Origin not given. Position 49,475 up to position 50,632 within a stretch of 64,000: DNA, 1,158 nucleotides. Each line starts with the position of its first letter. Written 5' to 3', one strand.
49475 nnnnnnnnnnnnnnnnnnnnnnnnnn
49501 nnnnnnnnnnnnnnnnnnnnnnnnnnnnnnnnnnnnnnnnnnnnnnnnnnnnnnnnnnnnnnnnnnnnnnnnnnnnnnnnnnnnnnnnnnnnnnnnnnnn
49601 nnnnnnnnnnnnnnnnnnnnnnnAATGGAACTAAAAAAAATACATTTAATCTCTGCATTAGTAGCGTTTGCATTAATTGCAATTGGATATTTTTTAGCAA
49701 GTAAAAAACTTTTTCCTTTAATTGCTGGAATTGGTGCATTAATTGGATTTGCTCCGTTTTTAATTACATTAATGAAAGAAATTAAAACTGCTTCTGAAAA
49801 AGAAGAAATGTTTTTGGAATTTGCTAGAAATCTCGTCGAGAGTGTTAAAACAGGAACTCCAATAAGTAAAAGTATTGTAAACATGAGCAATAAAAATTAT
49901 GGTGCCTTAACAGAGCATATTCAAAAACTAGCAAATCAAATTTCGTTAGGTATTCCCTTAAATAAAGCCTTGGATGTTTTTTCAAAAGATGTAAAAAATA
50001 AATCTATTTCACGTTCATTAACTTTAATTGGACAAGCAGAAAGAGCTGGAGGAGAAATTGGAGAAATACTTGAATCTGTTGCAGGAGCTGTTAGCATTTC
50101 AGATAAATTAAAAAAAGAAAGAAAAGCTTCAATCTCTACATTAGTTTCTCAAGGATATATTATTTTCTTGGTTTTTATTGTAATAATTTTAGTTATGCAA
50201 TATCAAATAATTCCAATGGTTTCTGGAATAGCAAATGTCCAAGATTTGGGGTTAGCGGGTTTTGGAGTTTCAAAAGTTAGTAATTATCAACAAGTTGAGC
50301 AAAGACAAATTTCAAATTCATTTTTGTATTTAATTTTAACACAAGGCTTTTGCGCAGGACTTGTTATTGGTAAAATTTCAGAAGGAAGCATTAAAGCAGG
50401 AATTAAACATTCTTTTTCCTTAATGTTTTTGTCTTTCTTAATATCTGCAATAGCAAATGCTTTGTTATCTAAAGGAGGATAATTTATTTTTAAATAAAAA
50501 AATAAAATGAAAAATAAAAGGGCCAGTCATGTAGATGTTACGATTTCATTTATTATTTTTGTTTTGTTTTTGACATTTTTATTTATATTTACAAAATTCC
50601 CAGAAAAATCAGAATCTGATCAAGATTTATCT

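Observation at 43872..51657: Archaeal type IV pilus locus with four pilin-like genes, one FlaI/PilB-type ATPase and a membrane platform split into two genes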

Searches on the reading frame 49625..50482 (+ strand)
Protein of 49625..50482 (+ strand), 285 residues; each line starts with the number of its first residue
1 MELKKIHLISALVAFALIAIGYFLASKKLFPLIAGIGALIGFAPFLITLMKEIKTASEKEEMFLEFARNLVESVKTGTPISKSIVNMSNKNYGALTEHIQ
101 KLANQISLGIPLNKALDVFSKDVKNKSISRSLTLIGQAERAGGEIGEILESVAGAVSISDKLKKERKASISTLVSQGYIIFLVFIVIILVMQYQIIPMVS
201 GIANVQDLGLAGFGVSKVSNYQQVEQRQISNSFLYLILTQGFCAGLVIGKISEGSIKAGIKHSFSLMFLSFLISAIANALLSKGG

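Call 3: search_protein_families(library=pfam, proteins=[window:49625-50482:+], max_evalue=1)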
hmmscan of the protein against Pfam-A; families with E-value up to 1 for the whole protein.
window:49625-50482:+ (285 aa): 4 families
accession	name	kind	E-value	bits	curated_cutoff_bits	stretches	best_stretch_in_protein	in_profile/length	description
PF00482.28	T2SSF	-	3.7e-15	56.4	25.2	1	66-191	1-123/125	Type II secretion system (T2SS), protein F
PF18827.6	LPD14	-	0.0011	19.4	27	1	101-155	32-83/136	Large polyvalent protein-associated domain 14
PF03899.21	ATP-synt_I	-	0.019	15.8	25.1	1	8-50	3-45/99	ATP synthase I chain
PF05659.16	RPW8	-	0.12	12.5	30.4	1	37-110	6-76/139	Arabidopsis broad-spectrum mildew resistance protein RPW8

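Call 4: search_protein_families(library=ncbifam, proteins=[window:49625-50482:+], max_evalue=1)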
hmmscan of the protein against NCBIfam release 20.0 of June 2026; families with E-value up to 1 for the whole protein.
window:49625-50482:+ (285 aa): 5 families
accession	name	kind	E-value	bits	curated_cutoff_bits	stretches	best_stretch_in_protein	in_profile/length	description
NF004704.2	PRK06041.1-2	equivalog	5.3e-15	55.1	550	1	8-281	271-550/555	archaellar assembly protein ArlJ/FlaJ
NF004705.1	PRK06041.1-3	equivalog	8.4e-15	54.7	400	1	6-259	191-436/465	archaellar assembly protein ArlJ/FlaJ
NF004703.2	PRK06041.1-1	equivalog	2e-06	26.4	570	1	8-202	235-423/525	archaellar assembly protein ArlJ/FlaJ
NF046075.1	UpsF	equivalog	0.00013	20.9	400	1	11-172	264-416/484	membrane pilin protein UpsF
NF007861.0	PRK10573.1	equivalog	0.0033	16.5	401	1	43-203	41-193/401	protein transport protein HofC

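Call 9: find_homologous_proteins(query=window:49625-50479:+)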
Query window:49625-50479:+ (285 aa): 3723 proteins with E <= 0.001 among 8000 candidates; the best 120 are listed.
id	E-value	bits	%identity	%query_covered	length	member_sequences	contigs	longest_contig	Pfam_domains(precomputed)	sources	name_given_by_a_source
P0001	3.0e-168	576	100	100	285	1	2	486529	PF00482.29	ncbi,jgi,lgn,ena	ncbi:MAG: type II secretion system F family protein [Candidatus Pacearchaeota archaeon]|jgi:flagella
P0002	1.1e-123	430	77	99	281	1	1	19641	PF00482.29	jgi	-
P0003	1.7e-122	426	76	99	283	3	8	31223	PF00482.29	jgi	jgi:archaeal flagellar protein FlaJ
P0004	2.5e-122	425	74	99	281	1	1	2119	PF00482.29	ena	-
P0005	5.2e-121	421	74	99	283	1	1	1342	PF00482.29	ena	-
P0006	6.3e-121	421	74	99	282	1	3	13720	PF00482.29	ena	-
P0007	1.6e-119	416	72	99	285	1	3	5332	PF00482.29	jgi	jgi:flagellar protein FlaJ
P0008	1.8e-118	413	73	99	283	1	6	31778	PF00482.29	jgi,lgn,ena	-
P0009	3.6e-118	412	72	99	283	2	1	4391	PF00482.29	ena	-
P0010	4.3e-118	411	73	99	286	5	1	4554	PF00482.29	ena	-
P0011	4.4e-118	411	73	99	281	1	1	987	PF00482.29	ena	-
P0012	5.0e-118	411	71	99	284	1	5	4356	PF00482.29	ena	-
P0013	9.0e-117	407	72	99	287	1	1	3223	PF00482.29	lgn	-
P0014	9.1e-117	407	73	99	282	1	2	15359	PF00482.29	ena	-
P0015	4.9e-116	405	72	99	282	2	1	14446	PF00482.29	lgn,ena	-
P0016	2.2e-115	403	70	99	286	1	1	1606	PF00482.29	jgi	jgi:flagellar protein FlaJ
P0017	5.6e-115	401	71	99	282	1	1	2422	PF00482.29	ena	-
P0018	8.3e-115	401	70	99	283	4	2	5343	PF00482.29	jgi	-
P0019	1.2e-114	400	70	99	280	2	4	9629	PF00482.29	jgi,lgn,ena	-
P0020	1.5e-111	390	69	98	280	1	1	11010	PF00482.29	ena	-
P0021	1.8e-111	390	68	98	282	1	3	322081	PF00482.29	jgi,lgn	jgi:flagellar protein FlaJ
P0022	2.8e-111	389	69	99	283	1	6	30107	PF00482.29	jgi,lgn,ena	jgi:archaeal flagellar protein FlaJ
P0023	4.8e-111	388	68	97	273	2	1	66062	PF00482.29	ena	-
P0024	4.6e-110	385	65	99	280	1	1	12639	PF00482.29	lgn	-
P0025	7.8e-110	384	68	99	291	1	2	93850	PF00482.29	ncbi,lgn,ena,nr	ncbi:MAG: type II secretion system F family protein [Nanoarchaeota archaeon]|nr:type II secretion sy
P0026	9.9e-110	384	66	99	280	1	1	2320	PF00482.29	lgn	-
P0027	1.3e-109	384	68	99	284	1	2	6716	PF00482.29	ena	-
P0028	1.5e-109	383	71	91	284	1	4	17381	PF00482.29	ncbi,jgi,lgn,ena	-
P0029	2.6e-109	383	64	99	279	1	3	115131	PF00482.29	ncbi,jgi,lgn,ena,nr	ncbi:hypothetical protein GW931_00475 [archaeon]|nr:hypothetical protein [archaeon]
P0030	7.8e-109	381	65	99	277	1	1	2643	PF00482.29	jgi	jgi:flagellar protein FlaJ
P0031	2.0e-108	380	64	99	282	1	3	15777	PF00482.29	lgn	-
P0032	2.3e-108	380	67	98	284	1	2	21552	PF00482.29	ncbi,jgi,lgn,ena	-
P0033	5.4e-108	378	65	99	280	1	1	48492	PF00482.29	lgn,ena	-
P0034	7.8e-108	378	67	99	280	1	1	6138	PF00482.29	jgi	-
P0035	1.7e-107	377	65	99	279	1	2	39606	PF00482.29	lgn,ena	-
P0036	1.9e-107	377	66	98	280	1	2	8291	PF00482.29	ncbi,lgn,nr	ncbi:type II secretion system F family protein [Candidatus Woesearchaeota archaeon]|nr:type II secre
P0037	2.3e-107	376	66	99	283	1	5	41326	PF00482.29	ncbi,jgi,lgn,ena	-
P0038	1.0e-106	374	68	98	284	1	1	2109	PF00482.29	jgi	jgi:archaeal flagellar protein FlaJ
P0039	1.1e-106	374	64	99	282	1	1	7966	PF00482.29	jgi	-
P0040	1.3e-106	374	66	98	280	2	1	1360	PF00482.29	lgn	-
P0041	2.0e-106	373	67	98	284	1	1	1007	PF00482.29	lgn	-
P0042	2.1e-106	373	67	99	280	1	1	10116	PF00482.29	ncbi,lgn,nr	ncbi:MAG: type II secretion system F family protein [Nanoarchaeota archaeon]|nr:type II secretion sy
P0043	2.7e-106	373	66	98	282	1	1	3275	PF00482.29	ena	-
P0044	3.4e-106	372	64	99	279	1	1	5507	PF00482.29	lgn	-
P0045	4.1e-106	372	65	99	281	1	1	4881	PF00482.29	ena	-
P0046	4.7e-106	372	65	98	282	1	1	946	PF00482.29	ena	-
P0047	6.2e-106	372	66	99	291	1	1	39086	PF00482.29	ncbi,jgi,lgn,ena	-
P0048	8.6e-106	371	65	98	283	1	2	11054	PF00482.29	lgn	-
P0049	9.1e-106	371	65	99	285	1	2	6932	PF00482.29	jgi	jgi:flagellar protein FlaJ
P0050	1.1e-105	371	66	99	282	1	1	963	PF00482.29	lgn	-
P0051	1.2e-105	371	64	98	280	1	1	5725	PF00482.29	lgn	-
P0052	1.6e-105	370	66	98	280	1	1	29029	PF00482.29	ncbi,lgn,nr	ncbi:MAG: type II secretion system F family protein [archaeon]|nr:type II secretion system F family 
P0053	1.9e-105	370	67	99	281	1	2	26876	PF00482.29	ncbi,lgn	-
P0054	2.2e-105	370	67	99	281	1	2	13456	PF00482.29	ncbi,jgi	-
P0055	2.2e-105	370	66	99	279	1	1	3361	PF00482.29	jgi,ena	-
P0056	2.4e-105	370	67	99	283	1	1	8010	PF00482.29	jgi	jgi:flagellar protein FlaJ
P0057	4.0e-105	369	66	100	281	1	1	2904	PF00482.29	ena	-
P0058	4.8e-105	369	64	99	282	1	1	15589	PF00482.29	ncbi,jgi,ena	-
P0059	5.3e-105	369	68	99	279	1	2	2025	PF00482.29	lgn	-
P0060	7.1e-105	368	65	99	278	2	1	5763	PF00482.29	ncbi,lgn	-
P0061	9.0e-105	368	66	98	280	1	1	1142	PF00482.29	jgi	jgi:flagellar protein FlaJ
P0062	9.6e-105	368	65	100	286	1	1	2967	PF00482.29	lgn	-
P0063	1.1e-104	368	63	100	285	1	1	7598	PF00482.29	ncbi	-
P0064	1.3e-104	367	69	87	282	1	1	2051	PF00482.29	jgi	jgi:archaeal flagellar protein FlaJ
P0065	1.6e-104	367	67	98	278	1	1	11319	PF00482.29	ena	-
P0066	1.8e-104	367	64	99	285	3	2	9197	PF00482.29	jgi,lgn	-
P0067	1.9e-104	367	63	99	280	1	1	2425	PF00482.29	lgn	-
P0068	2.0e-104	367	66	99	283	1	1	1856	PF00482.29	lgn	-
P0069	2.3e-104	366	65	99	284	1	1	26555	PF00482.29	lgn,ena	-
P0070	2.3e-104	366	64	99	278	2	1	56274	PF00482.29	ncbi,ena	ncbi:MAG: type II secretion system F family protein [Candidatus Pacearchaeota archaeon]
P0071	2.4e-104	366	65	99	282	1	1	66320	PF00482.29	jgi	jgi:archaeal flagellar protein FlaJ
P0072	2.7e-104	366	64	99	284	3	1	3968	PF00482.29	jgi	jgi:flagellar protein FlaJ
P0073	3.2e-104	366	67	91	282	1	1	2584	PF00482.29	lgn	-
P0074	3.2e-104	366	63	98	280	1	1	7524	PF00482.29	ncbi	-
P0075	3.2e-104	366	63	98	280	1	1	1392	PF00482.29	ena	-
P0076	3.4e-104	366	67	99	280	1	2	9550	PF00482.29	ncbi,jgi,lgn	-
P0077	3.8e-104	366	67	99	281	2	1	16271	PF00482.29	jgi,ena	-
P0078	4.7e-104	365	64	98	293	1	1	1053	PF00482.29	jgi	-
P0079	5.9e-104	365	62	98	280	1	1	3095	PF00482.29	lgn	-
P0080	5.9e-104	365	64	99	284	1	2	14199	PF00482.29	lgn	-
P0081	7.9e-104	365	65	99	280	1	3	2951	PF00482.29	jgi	-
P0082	8.7e-104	365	63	98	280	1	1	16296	PF00482.29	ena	-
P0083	9.6e-104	364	64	99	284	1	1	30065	PF00482.29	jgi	-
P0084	1.0e-103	364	62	99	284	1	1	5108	PF00482.29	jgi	-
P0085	1.2e-103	364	63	99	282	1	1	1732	PF00482.29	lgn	-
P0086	1.4e-103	364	65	98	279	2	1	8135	PF00482.29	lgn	-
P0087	1.6e-103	364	65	98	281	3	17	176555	PF00482.29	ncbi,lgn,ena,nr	ncbi:type II secretion system F family protein [Candidatus Pacearchaeota archaeon]|nr:type II secret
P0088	1.8e-103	364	64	99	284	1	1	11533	PF00482.29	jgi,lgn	-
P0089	1.8e-103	364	63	99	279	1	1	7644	PF00482.29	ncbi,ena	-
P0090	2.3e-103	363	65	99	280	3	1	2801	PF00482.29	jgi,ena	-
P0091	2.3e-103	363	65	99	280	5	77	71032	PF00482.29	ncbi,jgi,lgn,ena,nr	ncbi:hypothetical protein COT60_01650 [Candidatus Pacearchaeota archaeon CG09_land_8_20_14_0_10_30_9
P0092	2.4e-103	363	69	84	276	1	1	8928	PF00482.29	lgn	-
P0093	2.8e-103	363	64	99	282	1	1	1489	PF00482.29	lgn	-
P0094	2.9e-103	363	63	100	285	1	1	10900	PF00482.29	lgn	-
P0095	3.1e-103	363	64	99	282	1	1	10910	PF00482.29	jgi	jgi:archaeal flagellar protein FlaJ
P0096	3.3e-103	363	64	99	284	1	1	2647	PF00482.29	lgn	-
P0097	3.5e-103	363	65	99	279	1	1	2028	PF00482.29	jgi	-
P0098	3.6e-103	363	65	98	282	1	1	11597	PF00482.29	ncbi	-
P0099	3.9e-103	362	66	99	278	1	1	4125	PF00482.29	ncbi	-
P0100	4.0e-103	362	63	99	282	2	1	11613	PF00482.29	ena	-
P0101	4.1e-103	362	62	99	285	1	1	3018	PF00482.29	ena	-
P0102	4.2e-103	362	67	99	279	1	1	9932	PF00482.29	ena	-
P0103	5.2e-103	362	67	98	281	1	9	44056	PF00482.29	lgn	-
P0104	5.4e-103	362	62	99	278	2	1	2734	PF00482.29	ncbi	-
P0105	5.4e-103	362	70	83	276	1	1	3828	PF00482.29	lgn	-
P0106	5.5e-103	362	63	99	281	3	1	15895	PF00482.29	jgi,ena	-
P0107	6.0e-103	362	65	99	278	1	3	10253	PF00482.29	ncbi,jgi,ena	jgi:flagellar protein FlaJ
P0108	6.1e-103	362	63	99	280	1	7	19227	PF00482.29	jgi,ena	-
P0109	6.2e-103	362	64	98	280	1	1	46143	PF00482.29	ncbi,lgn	-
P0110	6.2e-103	362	65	99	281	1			PF00482.29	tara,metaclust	tara:strand:+ start:4645 stop:5490 length:846 start_codon:yes stop_codon:yes gene_type:complete|meta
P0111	6.3e-103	362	65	99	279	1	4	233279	PF00482.29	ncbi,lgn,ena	-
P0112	6.5e-103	362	64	99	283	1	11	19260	PF00482.29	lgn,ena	-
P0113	6.8e-103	362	65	99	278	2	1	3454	PF00482.29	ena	-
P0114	7.6e-103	361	66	93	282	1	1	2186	PF00482.29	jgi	jgi:archaeal flagellar protein FlaJ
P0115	7.8e-103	361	64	99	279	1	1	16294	PF00482.29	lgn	-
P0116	8.4e-103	361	60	99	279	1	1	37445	PF00482.29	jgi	jgi:flagellar protein FlaJ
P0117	8.6e-103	361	63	99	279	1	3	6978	PF00482.29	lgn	-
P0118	8.6e-103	361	63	100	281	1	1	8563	PF00482.29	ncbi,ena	-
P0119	9.5e-103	361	64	98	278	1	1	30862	PF00482.29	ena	-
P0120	1.0e-102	361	65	99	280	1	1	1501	PF00482.29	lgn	-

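Call 10: find_encoding_contigs(protein=P0029, flank=8000, max_places=2)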
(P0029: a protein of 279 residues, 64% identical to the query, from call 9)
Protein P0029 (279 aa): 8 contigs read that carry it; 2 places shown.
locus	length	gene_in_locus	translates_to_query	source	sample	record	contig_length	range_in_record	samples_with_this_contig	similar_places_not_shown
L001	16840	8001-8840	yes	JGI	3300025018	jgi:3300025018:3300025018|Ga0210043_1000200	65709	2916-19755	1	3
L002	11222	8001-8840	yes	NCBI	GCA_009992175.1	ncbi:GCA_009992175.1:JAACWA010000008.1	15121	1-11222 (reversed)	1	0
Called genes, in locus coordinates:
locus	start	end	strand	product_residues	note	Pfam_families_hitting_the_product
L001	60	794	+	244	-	PF00565:SNase, PF00932:LTD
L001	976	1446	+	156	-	-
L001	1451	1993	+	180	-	-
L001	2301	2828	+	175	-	-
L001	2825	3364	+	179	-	-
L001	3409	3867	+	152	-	-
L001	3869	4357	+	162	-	-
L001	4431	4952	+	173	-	-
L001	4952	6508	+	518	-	PF00437:T2SSE, PF27713:UCP018868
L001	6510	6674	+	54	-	-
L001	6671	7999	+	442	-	PF00482:T2SSF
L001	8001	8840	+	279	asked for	PF00482:T2SSF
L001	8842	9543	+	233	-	-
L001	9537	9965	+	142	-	-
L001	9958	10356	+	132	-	PF01951:Archease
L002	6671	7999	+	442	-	PF00482:T2SSF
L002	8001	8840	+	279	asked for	PF00482:T2SSF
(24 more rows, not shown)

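Call 11: find_encoding_contigs(protein=P0116, flank=8000, max_places=2)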
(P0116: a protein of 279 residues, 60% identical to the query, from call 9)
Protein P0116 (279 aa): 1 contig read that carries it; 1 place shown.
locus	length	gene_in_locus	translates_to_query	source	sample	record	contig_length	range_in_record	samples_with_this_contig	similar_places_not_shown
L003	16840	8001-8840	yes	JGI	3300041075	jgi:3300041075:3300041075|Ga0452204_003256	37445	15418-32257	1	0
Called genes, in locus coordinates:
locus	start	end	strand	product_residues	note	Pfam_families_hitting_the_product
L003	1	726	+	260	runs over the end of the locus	PF00565:SNase, PF00932:LTD (weak)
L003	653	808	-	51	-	-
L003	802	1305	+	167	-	-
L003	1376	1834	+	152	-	-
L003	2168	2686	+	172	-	-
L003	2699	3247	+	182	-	-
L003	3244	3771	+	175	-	-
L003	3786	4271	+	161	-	-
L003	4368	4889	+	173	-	-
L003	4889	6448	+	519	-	PF00437:T2SSE, PF27713:UCP018868 (weak)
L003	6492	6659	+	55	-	-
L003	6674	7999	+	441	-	PF00482:T2SSF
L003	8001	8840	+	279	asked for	PF00482:T2SSF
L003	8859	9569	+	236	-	-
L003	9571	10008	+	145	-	-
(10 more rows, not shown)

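Call 12: find_encoding_contigs(protein=P0025, flank=8000, max_places=2)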
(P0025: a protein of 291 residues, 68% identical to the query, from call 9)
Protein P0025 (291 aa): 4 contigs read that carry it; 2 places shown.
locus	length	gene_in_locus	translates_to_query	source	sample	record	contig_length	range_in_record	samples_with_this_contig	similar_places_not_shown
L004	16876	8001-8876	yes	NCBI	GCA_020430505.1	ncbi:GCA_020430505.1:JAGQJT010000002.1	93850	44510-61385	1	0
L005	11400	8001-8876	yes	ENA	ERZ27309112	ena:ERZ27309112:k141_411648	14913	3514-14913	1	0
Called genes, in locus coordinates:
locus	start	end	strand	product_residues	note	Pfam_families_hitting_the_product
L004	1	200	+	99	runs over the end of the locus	-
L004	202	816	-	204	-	PF18731:HEPN_Swt1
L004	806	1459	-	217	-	PF17278:DUF5343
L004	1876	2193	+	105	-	-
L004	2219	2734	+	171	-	-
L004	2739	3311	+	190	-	-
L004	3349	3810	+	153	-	-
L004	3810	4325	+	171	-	-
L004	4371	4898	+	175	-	-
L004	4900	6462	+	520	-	PF00437:T2SSE, PF27713:UCP018868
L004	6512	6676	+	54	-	-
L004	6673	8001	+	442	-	PF00482:T2SSF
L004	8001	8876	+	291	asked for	PF00482:T2SSF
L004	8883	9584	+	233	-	-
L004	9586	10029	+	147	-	-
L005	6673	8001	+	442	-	PF00482:T2SSF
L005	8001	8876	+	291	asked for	PF00482:T2SSF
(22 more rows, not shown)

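Call 26: search_solved_structures(query=window:49625-50479:+, max_evalue=1)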
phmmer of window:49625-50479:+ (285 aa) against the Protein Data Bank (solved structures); distinct sequences matched with E-value up to 1: 1.
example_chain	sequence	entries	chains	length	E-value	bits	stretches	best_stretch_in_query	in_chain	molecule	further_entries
3jc8_Ca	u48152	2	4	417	0.00032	23.6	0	141-200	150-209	Type 4 fimbrial assembly protein PilC | PilC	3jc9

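Call 36: search_protein_representatives(protein=window:49625-50479:+)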
Query: 285 residues. Proteins with E-value up to 0.001 (for the whole library): 2198; up to 1e-10: 872; up to 1e-30: 59. The best 150 are listed.
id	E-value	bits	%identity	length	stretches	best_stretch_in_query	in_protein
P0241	1.7e-98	345.6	62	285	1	1-280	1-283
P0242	2.6e-91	322.0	56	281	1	1-282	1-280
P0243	5.3e-68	245.7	50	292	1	7-280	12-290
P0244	6.6e-66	238.8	50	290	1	8-277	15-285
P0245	5.6e-63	229.2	48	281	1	3-282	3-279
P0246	3.8e-60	220.0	44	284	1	11-281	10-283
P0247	1.4e-56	208.3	61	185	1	102-281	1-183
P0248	1.9e-55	204.5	44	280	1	2-280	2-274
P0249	2.1e-55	204.4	52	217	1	65-279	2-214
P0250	3.8e-55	203.6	46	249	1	9-256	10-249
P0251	8.8e-55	202.4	45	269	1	10-278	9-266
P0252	1.5e-54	201.7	54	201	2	1-145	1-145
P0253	2.9e-52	194.1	51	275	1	15-203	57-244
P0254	4.3e-51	190.3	54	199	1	1-195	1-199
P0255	6.1e-51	189.8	41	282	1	9-280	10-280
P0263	7.7e-38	146.9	33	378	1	11-277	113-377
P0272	6.9e-35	137.2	35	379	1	26-275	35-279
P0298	7.1e-31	124.1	32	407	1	33-272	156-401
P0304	4.3e-30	121.5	33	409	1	12-273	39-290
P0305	4.9e-30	121.3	32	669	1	35-275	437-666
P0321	8.1e-29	117.3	33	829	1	37-273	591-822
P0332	4.8e-28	114.8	30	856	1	37-273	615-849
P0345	3.4e-27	112.0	30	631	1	24-276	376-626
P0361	2.7e-26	109.1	31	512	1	37-272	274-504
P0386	6.9e-25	104.5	31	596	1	35-271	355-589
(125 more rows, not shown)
